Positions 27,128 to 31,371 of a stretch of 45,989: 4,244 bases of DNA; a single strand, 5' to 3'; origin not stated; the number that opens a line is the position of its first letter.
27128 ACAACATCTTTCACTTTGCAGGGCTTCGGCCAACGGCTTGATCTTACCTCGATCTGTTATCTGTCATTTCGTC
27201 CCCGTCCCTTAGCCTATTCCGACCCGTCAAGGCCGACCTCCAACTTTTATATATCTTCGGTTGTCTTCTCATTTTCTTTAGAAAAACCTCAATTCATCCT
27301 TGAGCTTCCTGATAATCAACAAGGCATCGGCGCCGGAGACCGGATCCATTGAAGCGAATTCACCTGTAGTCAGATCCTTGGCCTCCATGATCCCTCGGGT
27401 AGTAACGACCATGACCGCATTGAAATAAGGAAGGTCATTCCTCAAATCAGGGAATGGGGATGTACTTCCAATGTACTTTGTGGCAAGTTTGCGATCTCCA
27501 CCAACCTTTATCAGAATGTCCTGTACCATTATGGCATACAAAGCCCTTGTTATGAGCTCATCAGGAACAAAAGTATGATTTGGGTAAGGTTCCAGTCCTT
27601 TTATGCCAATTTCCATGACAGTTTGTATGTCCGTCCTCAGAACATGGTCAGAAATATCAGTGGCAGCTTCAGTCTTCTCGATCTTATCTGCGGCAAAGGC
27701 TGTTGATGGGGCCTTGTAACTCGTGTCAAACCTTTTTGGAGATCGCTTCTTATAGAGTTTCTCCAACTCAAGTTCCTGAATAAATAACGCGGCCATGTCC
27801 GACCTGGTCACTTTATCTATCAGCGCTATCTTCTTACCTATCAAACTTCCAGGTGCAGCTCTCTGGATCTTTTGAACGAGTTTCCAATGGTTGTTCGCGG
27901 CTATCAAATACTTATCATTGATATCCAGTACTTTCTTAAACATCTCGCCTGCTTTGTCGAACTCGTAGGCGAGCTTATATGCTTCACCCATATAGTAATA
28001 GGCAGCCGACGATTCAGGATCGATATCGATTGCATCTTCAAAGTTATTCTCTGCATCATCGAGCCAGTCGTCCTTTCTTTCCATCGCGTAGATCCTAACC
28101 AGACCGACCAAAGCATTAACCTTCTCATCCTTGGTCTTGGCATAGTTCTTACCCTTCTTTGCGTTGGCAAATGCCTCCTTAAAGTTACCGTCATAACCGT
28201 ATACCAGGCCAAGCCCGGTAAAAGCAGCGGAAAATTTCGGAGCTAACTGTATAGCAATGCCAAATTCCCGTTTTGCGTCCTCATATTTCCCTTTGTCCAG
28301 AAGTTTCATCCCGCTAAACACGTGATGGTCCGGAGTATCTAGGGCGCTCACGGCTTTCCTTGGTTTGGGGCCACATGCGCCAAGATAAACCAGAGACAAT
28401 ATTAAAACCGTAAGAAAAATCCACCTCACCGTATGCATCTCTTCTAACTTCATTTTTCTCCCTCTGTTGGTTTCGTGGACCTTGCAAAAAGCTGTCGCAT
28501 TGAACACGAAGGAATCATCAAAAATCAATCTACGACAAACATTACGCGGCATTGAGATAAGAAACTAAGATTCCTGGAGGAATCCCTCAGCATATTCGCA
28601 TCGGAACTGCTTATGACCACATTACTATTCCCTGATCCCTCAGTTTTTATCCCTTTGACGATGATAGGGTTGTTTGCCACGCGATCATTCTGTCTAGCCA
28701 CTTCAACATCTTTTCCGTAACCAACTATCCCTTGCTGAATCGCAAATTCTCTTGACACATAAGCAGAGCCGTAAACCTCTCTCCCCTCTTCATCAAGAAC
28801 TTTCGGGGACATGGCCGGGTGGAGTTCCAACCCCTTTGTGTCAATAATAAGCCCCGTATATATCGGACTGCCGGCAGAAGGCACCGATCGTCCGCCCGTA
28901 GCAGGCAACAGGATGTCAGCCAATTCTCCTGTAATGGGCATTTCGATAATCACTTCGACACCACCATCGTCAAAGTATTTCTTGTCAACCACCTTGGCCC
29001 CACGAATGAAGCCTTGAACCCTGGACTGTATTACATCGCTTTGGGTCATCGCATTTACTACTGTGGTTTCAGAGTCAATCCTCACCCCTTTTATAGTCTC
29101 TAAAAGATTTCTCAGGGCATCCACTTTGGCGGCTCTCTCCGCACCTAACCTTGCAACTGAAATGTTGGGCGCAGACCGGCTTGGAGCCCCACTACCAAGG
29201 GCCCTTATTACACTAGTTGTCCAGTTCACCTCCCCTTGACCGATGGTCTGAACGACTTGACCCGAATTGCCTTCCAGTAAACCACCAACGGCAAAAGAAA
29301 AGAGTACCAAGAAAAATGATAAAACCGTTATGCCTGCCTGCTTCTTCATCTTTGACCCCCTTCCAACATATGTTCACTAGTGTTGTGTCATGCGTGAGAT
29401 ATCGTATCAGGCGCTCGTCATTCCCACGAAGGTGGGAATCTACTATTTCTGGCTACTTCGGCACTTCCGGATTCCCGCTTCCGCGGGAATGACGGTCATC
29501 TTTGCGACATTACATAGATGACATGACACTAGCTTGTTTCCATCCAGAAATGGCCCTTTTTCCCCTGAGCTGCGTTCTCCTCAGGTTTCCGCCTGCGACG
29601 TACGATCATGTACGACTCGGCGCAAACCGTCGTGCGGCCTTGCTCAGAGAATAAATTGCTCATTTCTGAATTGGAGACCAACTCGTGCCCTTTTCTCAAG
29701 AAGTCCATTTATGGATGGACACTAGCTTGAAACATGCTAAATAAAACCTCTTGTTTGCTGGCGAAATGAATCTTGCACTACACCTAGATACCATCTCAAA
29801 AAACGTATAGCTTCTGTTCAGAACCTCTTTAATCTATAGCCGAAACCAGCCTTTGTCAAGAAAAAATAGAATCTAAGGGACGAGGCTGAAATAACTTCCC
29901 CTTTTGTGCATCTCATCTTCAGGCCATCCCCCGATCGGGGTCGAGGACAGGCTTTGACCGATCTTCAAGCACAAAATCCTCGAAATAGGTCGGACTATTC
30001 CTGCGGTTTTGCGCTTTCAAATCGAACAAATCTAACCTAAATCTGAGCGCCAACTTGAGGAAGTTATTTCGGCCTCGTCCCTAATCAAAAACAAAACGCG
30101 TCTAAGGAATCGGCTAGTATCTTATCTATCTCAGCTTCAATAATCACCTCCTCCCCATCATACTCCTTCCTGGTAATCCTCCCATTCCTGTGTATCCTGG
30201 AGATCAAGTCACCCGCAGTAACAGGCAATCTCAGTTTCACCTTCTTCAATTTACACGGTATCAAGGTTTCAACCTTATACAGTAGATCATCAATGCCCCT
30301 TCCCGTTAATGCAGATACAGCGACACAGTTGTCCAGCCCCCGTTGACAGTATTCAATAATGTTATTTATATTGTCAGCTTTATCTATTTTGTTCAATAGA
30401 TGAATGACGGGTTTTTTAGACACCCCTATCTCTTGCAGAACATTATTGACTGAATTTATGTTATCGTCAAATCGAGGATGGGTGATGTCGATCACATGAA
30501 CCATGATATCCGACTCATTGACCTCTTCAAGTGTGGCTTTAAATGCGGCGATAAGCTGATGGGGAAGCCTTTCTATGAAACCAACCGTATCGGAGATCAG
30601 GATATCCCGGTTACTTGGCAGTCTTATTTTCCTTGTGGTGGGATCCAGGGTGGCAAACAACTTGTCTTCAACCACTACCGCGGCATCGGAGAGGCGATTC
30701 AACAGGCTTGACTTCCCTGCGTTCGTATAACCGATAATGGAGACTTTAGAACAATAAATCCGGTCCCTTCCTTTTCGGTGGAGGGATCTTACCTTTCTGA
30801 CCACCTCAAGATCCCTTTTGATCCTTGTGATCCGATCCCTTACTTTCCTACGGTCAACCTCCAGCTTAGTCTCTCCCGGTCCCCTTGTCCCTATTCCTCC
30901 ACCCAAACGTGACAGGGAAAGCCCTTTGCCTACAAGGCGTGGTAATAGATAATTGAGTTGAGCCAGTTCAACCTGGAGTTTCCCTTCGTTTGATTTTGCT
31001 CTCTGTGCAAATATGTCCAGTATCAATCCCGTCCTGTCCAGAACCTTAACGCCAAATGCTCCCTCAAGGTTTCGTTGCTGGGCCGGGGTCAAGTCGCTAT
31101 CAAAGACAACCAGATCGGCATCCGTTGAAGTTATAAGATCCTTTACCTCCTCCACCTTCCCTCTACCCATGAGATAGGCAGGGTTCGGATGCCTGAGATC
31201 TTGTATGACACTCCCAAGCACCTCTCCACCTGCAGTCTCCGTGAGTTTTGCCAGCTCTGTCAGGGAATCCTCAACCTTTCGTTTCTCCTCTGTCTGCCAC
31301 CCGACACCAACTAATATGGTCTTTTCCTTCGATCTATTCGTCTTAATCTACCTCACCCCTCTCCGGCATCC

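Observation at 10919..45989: A 187-211 bp intergenic repeat family in seven copies, foldable into one long rod-like hairpin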

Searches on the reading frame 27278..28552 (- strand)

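Call 83: search_protein_families(library=pfam, proteins=[window:27278-28552:-], max_evalue=0.00001)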
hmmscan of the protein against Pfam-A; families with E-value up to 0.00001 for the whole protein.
window:27278-28552:- (424 aa): 6 families
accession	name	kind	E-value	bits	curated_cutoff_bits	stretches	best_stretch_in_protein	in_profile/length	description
PF07719.23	TPR_2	-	1.4e-08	34.6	27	0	183-214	2-33/34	Tetratricopeptide repeat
PF13414.12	TPR_11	-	4.4e-08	33.1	26.8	0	165-193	11-39/42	TPR repeat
PF13431.12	TPR_17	-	3.9e-07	30.3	24.4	0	171-201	2-32/34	Tetratricopeptide repeat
PF14559.12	TPR_19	-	5.4e-07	30.3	25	0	165-214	8-57/68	Tetratricopeptide repeat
PF13432.12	TPR_16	-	8.9e-07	29.7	32.7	0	84-127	7-50/65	Tetratricopeptide repeat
PF00515.34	TPR_1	-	8.3e-06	25.8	27.8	0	183-214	2-33/34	Tetratricopeptide repeat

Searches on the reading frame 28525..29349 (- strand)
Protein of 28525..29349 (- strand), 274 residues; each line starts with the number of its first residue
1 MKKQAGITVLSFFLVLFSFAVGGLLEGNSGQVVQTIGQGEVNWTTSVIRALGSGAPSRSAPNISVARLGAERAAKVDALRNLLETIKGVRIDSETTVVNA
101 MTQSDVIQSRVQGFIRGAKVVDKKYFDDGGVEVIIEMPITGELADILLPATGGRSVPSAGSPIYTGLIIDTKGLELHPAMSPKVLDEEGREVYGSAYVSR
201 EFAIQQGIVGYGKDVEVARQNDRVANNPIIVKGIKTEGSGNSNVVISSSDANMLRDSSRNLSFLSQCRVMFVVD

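Call 83: search_protein_families(library=pfam, proteins=[window:28525-29349:-], max_evalue=0.00001)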
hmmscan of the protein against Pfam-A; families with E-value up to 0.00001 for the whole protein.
window:28525-29349:- (274 aa): 1 family
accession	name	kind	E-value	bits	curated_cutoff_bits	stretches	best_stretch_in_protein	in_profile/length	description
PF02169.21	LPP20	-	9.3e-07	29.6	25.9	1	68-137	24-96/97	LPP20 lipoprotein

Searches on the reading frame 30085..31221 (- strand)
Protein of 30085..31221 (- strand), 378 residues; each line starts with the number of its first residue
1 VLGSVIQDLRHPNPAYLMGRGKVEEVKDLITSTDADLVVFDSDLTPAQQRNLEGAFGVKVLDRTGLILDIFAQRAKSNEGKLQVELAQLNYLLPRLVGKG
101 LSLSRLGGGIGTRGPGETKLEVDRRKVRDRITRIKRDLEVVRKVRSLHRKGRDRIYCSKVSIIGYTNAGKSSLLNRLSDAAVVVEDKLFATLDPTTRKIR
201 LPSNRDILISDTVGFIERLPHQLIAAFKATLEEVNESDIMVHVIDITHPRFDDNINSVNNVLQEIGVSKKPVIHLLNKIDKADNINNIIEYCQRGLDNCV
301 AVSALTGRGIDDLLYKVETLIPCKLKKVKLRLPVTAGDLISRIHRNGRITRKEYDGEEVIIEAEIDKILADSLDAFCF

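Call 9: search_protein_families(library=pfam, proteins=[window:30085-31221:-])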
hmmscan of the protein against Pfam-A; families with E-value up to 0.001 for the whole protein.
window:30085-31221:- (378 aa): 10 families
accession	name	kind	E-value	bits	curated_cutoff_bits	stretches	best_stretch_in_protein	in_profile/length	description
PF16360.10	GTP-bdg_M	-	5.9e-33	113.7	29.5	1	74-152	1-79/79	GTP-binding GTPase Middle Region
PF13167.11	GTP-bdg_N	-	3.9e-27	95.1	25.4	1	2-72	19-89/89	GTP-binding GTPase N-terminal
PF01926.29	MMR_HSR1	-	9.2e-23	81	21.9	1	159-278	1-113/113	50S ribosome-binding GTPase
PF19275.4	HflX_C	-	2.2e-08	34.5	26.4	1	296-372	9-86/102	HflX C-terminal domain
PF02421.24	FeoB_N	-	7.4e-06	26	27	1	159-316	2-155/156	Ferrous iron transport protein B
PF00009.33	GTP_EFTU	-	1.6e-05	25.1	26.5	0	234-322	90-187/188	Elongation factor Tu GTP binding domain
PF00025.27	Arf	-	4.9e-05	23.3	22.3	1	159-287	16-133/174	ADP-ribosylation factor family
PF00350.29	Dynamin_N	-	7e-05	23.4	27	0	160-195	1-36/168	Dynamin family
PF04670.18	Gtr1_RagA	-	0.00018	21.5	22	1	160-286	2-125/232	Gtr1/RagA G protein conserved region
PF03193.22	RsgA_GTPase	-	0.00024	21.4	30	0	160-215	109-168/174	RsgA GTPase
